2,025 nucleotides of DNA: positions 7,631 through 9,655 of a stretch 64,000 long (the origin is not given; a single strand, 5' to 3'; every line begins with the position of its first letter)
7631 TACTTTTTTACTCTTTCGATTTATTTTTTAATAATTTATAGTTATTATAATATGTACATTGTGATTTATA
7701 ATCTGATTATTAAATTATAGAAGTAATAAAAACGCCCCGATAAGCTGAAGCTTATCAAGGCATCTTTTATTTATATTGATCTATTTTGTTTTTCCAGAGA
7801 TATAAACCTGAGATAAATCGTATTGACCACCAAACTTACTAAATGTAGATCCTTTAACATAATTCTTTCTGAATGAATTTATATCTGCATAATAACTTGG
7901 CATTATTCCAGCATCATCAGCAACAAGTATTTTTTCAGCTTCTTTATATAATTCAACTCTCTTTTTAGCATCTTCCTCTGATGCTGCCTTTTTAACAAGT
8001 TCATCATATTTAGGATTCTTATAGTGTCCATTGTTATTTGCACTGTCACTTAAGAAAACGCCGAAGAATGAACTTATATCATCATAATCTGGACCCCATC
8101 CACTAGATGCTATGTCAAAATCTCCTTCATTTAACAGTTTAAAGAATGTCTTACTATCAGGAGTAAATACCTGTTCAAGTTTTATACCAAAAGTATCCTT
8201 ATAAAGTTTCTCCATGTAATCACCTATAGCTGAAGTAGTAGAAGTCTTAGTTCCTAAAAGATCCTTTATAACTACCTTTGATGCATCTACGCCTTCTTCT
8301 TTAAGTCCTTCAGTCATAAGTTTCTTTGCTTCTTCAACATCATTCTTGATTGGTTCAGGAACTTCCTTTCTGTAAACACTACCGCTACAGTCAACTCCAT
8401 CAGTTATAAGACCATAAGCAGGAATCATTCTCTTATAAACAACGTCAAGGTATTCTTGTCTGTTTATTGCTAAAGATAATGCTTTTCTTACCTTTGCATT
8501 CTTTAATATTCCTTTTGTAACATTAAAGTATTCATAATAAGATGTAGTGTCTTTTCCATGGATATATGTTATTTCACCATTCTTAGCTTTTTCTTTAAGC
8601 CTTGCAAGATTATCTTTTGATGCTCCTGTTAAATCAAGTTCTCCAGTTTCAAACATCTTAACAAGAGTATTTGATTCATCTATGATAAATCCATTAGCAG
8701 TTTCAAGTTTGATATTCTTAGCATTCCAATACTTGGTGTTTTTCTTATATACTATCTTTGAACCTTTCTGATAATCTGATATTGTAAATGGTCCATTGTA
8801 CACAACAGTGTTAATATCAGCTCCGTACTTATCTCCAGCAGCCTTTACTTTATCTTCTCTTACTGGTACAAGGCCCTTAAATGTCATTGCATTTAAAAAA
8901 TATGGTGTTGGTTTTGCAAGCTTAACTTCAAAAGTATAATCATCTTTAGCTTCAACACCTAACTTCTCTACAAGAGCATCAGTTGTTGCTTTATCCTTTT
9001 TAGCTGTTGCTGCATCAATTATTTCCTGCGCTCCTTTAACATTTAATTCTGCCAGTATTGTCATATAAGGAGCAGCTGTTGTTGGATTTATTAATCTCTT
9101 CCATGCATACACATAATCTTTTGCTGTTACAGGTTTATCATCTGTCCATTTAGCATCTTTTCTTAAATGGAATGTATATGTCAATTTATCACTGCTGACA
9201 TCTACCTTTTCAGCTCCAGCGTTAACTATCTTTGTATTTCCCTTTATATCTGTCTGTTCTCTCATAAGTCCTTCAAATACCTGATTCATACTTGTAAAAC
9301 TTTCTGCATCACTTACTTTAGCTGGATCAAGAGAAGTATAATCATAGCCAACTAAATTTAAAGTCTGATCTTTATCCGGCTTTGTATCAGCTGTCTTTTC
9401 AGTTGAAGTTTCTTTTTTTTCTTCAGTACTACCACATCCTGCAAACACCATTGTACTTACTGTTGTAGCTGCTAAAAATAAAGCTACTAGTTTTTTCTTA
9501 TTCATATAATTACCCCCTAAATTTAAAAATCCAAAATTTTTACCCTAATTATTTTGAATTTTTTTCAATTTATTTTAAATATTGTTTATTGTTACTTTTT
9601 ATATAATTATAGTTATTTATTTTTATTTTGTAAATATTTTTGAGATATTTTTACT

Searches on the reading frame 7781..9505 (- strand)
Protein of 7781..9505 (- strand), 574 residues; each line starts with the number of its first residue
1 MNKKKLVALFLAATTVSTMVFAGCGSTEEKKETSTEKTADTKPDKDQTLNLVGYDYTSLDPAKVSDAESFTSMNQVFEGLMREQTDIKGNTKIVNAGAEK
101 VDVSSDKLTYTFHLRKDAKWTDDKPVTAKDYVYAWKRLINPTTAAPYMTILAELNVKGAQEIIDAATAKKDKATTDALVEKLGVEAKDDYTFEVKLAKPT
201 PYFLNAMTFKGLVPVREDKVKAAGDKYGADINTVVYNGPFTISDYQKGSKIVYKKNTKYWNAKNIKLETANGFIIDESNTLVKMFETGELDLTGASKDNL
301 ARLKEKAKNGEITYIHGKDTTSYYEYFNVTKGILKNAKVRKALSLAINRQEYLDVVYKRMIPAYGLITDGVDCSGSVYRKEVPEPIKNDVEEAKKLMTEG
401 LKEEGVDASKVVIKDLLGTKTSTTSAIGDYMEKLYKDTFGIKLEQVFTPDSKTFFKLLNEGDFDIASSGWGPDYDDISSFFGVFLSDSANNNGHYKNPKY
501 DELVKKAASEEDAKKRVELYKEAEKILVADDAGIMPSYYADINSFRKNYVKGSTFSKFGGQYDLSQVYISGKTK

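Call 9: search_protein_families(library=pfam, proteins=[window:7781-9505:-])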
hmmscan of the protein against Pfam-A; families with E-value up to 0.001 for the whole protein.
window:7781-9505:- (574 aa): 1 family
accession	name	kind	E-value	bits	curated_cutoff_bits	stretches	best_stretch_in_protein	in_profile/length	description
PF00496.27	SBP_bac_5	-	2.7e-72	244.4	32.4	1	93-491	2-367/368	Bacterial extracellular solute-binding proteins, family 5 Middle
